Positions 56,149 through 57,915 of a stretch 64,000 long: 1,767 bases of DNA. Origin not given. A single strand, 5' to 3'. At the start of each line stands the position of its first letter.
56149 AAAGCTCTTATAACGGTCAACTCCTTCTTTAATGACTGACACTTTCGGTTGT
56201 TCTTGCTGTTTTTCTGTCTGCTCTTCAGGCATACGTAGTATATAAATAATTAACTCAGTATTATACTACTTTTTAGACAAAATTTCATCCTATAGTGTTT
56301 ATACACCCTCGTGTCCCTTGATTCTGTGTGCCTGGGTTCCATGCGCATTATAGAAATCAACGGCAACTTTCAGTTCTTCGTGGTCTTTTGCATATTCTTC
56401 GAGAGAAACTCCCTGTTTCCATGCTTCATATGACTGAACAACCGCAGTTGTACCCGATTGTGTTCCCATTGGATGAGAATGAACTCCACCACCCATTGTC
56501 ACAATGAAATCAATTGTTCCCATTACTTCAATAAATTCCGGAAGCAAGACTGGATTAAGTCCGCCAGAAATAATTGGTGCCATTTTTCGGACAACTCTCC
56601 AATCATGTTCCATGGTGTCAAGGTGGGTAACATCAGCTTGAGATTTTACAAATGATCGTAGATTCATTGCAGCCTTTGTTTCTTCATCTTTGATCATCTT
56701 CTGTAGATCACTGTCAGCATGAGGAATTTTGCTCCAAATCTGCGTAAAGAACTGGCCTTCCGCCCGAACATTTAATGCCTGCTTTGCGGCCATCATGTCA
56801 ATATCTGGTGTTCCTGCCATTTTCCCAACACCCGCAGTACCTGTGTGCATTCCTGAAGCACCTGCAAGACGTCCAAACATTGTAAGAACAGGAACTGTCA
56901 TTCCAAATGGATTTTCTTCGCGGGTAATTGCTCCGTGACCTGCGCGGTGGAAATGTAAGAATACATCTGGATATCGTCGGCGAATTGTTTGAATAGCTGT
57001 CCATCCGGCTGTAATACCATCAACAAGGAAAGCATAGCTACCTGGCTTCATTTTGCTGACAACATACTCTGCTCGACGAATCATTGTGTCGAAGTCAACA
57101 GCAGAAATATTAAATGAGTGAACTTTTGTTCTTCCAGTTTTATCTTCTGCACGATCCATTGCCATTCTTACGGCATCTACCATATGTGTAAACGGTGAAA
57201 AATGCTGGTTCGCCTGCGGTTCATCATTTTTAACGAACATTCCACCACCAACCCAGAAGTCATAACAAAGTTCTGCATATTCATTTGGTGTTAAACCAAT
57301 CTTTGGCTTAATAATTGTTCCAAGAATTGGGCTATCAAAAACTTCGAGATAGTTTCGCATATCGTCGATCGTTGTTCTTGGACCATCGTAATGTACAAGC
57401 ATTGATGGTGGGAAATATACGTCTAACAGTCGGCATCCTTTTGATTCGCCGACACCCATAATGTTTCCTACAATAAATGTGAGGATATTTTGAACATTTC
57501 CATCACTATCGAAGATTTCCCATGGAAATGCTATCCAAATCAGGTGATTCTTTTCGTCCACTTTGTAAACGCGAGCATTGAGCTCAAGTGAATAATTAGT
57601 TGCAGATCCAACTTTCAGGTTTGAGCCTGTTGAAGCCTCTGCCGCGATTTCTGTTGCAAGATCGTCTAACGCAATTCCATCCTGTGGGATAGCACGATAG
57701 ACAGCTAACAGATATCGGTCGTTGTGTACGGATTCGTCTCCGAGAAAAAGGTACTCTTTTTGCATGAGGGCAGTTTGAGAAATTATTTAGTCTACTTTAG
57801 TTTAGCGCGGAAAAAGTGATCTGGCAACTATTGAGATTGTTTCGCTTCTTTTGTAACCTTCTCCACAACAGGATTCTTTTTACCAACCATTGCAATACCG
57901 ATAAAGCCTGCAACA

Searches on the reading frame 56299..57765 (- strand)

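Call 62: search_protein_families(library=pfam, proteins=[window:56299-57765:-], max_evalue=0.0001)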
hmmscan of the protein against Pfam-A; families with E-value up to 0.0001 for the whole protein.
window:56299-57765:- (488 aa): 2 families
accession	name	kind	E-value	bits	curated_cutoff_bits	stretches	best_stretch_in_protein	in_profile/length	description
PF00016.26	RuBisCO_large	-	8.2e-92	308.1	30.1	2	133-348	2-220/299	Ribulose bisphosphate carboxylase large chain, catalytic domain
PF02788.21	RuBisCO_large_N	-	2.3e-24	86.4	20.7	1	14-122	9-120/120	Ribulose bisphosphate carboxylase large chain, N-terminal domain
